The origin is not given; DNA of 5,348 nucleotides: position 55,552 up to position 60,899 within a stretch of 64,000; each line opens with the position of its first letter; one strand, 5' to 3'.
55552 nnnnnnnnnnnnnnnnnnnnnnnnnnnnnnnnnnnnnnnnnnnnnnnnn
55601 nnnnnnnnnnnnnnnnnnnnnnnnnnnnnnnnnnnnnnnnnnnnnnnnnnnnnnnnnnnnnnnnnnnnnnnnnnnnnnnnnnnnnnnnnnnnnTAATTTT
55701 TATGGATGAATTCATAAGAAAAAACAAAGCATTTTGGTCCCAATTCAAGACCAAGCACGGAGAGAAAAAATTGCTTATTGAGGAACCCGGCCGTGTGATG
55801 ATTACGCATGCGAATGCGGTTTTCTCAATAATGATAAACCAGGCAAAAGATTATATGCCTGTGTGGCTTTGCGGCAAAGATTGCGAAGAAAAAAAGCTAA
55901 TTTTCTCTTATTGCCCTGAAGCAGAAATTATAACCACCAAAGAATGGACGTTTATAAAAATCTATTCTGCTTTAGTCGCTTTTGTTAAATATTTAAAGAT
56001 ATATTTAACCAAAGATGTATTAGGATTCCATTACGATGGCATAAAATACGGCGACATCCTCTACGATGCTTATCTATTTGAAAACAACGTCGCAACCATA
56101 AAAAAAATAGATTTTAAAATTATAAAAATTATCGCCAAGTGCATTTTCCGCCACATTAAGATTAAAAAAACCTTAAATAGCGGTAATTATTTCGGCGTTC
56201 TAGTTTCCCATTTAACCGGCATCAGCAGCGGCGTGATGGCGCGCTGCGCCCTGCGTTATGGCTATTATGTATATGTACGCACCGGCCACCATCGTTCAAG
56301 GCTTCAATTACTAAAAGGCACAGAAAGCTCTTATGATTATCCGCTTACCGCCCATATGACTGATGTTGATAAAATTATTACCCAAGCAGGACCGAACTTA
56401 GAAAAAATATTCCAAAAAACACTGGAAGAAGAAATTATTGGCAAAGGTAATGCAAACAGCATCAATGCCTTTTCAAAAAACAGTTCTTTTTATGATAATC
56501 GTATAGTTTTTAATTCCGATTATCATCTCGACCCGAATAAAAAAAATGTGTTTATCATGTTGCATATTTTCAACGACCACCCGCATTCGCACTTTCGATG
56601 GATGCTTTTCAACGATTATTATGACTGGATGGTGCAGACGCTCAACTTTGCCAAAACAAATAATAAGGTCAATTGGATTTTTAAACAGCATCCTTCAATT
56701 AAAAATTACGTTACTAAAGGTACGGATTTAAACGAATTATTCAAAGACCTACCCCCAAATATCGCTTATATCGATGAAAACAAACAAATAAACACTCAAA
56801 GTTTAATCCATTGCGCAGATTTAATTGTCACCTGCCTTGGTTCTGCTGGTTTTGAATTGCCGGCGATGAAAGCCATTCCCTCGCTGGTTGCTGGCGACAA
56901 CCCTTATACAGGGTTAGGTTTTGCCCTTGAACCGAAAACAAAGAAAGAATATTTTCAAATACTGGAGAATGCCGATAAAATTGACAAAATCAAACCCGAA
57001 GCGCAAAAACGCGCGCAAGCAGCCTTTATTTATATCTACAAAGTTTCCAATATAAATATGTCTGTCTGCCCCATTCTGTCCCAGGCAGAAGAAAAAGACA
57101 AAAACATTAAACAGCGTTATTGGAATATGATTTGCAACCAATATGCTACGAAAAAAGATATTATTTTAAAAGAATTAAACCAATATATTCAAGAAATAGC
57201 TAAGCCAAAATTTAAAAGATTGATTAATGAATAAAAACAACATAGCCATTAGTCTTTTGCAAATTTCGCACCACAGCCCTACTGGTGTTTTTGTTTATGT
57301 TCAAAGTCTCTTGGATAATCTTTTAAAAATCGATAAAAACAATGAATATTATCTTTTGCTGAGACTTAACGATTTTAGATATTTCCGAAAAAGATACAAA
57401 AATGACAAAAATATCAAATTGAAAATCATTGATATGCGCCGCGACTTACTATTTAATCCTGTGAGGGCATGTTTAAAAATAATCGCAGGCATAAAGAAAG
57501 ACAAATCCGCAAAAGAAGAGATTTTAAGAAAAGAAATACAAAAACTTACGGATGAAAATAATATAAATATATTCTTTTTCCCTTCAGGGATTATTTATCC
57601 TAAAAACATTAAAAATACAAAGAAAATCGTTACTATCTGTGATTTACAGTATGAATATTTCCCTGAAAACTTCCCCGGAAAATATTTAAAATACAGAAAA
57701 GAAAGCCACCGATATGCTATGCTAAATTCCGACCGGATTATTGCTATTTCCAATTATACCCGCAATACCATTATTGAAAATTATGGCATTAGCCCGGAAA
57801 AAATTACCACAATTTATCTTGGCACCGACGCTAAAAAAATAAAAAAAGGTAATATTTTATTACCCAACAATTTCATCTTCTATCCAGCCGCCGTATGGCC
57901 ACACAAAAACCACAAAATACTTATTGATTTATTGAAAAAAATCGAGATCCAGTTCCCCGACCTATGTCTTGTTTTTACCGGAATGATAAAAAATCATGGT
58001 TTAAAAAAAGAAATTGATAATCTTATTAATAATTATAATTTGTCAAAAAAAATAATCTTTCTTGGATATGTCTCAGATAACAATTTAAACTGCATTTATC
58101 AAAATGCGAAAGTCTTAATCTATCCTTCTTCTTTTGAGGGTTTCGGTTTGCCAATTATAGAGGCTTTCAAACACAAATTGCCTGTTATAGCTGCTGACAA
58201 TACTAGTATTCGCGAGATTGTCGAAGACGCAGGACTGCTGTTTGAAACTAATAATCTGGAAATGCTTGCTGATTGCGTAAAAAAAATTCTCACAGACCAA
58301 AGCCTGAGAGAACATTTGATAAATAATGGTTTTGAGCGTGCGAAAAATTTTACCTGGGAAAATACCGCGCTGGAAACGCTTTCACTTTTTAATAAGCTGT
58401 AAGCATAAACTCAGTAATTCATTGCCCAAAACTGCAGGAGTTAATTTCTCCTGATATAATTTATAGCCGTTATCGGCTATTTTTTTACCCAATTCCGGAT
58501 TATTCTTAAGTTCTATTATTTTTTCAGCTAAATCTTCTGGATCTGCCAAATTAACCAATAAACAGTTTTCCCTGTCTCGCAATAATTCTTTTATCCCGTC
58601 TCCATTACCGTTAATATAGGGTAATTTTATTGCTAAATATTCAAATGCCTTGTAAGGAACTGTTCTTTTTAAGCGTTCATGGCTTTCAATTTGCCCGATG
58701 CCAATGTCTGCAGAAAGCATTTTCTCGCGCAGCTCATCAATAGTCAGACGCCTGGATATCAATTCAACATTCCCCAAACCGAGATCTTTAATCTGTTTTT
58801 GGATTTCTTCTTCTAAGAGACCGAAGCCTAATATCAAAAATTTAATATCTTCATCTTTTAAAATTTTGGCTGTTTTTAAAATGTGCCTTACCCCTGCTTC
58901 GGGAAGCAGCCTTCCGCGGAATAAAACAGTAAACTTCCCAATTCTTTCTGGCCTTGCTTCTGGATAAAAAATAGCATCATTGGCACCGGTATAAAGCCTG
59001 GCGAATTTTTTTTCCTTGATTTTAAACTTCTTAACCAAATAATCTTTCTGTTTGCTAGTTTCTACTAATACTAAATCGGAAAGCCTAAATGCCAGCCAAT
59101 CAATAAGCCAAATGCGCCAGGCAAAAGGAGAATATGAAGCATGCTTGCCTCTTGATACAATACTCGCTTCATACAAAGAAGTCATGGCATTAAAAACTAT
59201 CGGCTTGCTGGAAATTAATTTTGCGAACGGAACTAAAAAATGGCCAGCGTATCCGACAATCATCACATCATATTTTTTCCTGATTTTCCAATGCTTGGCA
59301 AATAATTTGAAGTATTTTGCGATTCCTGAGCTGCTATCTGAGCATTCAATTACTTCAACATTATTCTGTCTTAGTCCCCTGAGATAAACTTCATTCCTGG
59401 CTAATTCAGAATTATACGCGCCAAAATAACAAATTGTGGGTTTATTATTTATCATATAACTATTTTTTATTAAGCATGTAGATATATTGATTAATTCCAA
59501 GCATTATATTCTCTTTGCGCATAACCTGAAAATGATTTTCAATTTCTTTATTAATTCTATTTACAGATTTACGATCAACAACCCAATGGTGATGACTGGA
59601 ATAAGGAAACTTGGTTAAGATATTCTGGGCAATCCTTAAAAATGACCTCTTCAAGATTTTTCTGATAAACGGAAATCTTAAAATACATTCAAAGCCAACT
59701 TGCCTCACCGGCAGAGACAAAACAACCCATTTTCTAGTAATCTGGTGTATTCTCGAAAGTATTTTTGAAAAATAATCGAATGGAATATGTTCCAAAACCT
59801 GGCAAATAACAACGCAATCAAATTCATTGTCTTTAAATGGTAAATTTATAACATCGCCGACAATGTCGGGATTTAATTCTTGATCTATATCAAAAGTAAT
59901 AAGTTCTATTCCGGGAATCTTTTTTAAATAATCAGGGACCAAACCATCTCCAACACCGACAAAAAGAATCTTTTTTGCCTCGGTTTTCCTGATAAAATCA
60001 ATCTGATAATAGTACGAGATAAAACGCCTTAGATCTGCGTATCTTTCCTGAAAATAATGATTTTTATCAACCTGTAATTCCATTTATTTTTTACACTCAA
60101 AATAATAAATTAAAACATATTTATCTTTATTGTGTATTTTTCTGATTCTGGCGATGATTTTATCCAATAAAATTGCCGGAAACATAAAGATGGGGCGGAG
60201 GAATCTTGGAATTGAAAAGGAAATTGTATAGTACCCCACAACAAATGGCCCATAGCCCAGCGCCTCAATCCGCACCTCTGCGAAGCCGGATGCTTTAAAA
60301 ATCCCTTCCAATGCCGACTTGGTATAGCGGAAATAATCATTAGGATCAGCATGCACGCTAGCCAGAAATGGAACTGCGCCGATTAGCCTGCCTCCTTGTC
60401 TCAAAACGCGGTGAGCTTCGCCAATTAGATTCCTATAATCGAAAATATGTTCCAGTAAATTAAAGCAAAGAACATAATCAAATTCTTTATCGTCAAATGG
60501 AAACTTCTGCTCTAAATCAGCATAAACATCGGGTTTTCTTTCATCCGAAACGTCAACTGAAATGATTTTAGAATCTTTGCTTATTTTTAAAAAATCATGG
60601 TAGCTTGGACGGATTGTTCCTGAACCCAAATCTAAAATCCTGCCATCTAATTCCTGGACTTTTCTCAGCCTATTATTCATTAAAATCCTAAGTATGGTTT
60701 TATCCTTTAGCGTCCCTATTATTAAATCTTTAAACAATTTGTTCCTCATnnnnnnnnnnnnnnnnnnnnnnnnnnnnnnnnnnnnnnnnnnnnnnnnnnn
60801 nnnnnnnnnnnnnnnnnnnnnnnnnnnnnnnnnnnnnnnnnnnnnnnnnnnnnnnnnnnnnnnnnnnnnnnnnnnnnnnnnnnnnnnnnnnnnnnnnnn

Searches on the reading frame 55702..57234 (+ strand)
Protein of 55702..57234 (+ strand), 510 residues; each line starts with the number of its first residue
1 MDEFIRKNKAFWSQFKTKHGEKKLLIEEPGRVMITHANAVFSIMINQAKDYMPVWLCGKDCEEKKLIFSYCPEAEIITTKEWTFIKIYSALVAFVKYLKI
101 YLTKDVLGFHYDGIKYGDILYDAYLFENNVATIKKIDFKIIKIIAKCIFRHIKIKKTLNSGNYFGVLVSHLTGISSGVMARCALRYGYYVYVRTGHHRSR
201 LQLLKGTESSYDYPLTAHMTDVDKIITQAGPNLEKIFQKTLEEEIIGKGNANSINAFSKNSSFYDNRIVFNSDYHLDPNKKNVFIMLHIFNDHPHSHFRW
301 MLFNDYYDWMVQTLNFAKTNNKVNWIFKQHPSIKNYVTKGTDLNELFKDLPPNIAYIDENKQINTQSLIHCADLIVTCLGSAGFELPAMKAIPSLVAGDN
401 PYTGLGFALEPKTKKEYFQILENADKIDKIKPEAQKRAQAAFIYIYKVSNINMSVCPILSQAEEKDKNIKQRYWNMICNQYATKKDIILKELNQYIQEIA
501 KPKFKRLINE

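Call 4: search_protein_families(library=pfam, proteins=[window:55702-57234:+], max_evalue=0.01)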
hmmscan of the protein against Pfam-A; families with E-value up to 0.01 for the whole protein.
window:55702-57234:+ (510 aa): 0 families

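Call 49: search_protein_families(library=ncbifam, proteins=[window:55702-57234:+], max_evalue=0.00001)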
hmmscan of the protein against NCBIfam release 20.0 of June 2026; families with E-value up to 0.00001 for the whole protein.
window:55702-57234:+ (510 aa): 0 families

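Call 52: search_solved_structures(query=window:55702-57234:+, max_evalue=10)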
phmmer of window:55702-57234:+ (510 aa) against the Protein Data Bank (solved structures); distinct sequences matched with E-value up to 10: 1.
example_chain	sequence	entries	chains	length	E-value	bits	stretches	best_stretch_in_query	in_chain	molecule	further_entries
5t58_N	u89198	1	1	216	1.5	10.8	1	461-499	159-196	KLLA0C15939p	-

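Call 88: predict_structure(protein=window:55702-57234:+)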
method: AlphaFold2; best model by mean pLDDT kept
length: 510 residues; sequences in the alignment: 1
mean_pLDDT: 33.1   pTM: 0.21
mean pLDDT of the five models: 33.1, 29.5, 28.3, 25.4, 25.3
residues with pLDDT >= 90: 0; 70-90: 0; 50-70: 0; < 50: 510
segments of 3 or more residues with pLDDT < 50: 1-510
pLDDT, mean of each block of 10 residues (from residue 1): 36 35 35 32 29 31 27 28 35 36 28 29 31 34 41 30 30 36 37 32 31 26 32 35 34 28 25 26 23 24 31 33 33 35 35 31 34 37 32 31 32 36 38 38 36 33 41 40 44 42 37
secondary structure, 60 per line:
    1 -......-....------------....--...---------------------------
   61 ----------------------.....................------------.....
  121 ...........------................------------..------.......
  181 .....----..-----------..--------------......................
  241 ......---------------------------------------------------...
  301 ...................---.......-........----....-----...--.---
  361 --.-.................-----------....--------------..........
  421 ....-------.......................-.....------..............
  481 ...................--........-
elements in order: H2-7 H9-12 E25-28 E31-33 H83-103 H116-131 H138-153 H174-185 H219-246 H298-319 H323-329 H331-338 H343-346 H365-381 H393-396 H411-424 H432-454 H456-460 H467-499 H502-509

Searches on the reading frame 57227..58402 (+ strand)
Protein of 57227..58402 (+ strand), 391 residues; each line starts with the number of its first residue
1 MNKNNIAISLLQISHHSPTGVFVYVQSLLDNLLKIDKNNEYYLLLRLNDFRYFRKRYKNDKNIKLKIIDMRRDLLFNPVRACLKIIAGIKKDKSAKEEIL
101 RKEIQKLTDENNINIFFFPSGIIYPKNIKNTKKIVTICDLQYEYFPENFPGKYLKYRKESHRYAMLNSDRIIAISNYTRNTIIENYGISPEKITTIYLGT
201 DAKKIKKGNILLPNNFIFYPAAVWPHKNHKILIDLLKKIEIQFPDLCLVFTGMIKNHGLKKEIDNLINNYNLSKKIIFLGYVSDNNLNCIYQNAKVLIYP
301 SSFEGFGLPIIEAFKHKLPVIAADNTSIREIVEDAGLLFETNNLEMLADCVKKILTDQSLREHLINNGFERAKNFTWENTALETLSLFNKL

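Call 4: search_protein_families(library=pfam, proteins=[window:57227-58402:+], max_evalue=0.01)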
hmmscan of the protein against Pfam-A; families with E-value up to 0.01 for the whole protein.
window:57227-58402:+ (391 aa): 4 families
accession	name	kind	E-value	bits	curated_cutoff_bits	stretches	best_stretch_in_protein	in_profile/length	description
PF00534.26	Glycos_transf_1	-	1e-36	126.5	26.4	1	203-370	4-171/172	Glycosyl transferases group 1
PF13692.12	Glyco_trans_1_4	-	1.4e-23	84.2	27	1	217-357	4-142/142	Glycosyl transferases group 1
PF13439.12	Glyco_transf_4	-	1.2e-10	42.1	28.5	1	119-203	83-169/170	Glycosyltransferase Family 4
PF20706.3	GT4-conflict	-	1.6e-05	24.5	26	1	244-335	231-323/385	Family 4 Glycosyltransferase in conflict systems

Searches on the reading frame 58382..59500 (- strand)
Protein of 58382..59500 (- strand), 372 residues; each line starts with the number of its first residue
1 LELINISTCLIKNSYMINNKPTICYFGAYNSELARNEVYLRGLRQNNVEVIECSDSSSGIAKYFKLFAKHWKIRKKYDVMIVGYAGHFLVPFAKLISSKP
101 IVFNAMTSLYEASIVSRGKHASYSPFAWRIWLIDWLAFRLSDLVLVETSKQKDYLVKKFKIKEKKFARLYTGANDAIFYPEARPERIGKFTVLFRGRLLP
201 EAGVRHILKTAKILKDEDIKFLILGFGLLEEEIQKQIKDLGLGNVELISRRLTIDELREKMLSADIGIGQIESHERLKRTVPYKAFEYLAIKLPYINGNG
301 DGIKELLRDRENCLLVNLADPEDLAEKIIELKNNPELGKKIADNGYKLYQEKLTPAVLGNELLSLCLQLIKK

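Call 7: search_protein_families(library=pfam, proteins=[window:58382-59500:-], max_evalue=0.001)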
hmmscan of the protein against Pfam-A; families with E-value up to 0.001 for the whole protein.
window:58382-59500:- (372 aa): 4 families
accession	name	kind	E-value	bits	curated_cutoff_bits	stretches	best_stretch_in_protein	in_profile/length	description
PF00534.26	Glycos_transf_1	-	1e-18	67.9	26.4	1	187-347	13-171/172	Glycosyl transferases group 1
PF13692.12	Glyco_trans_1_4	-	1.5e-17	64.6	27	1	190-333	2-141/142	Glycosyl transferases group 1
PF13524.12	Glyco_trans_1_2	-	3.6e-08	33.9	25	1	247-355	30-135/144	Glycosyl transferase-like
PF13439.12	Glyco_transf_4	-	0.0002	21.9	28.5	1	65-174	59-167/170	Glycosyltransferase Family 4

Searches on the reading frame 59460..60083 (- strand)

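Call 7: search_protein_families(library=pfam, proteins=[window:59460-60083:-], max_evalue=0.001)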
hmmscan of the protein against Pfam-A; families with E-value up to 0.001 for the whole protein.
window:59460-60083:- (207 aa): 3 families
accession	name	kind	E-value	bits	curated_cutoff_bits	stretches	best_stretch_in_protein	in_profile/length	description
PF08241.18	Methyltransf_11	-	1.5e-09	38.8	21.2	1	42-118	3-89/95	Methyltransferase domain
PF13649.12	Methyltransf_25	-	1.1e-06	29.7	27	1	74-117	51-94/97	Methyltransferase domain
PF13489.12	Methyltransf_23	-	1.8e-06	28.3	27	1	10-179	4-155/164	Methyltransferase domain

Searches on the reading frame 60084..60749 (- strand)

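Call 7: search_protein_families(library=pfam, proteins=[window:60084-60749:-], max_evalue=0.001)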
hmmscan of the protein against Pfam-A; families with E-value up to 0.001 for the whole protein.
window:60084-60749:- (221 aa): 6 families
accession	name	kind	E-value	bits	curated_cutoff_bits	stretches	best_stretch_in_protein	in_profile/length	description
PF08241.18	Methyltransf_11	-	4.4e-11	43.7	21.2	1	60-123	19-94/95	Methyltransferase domain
PF13489.12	Methyltransf_23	-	3e-10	40.5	27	1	26-135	14-127/164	Methyltransferase domain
PF13847.12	Methyltransf_31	-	4e-08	33.5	27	1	78-124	62-109/145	Methyltransferase domain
PF13649.12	Methyltransf_25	-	6.9e-08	33.5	27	1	77-120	53-97/97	Methyltransferase domain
PF05148.21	Methyltransf_8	-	1.2e-06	29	27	1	31-123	69-155/219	Hypothetical methyltransferase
PF08242.18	Methyltransf_12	-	1.5e-06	29.3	30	1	79-122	59-98/98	Methyltransferase domain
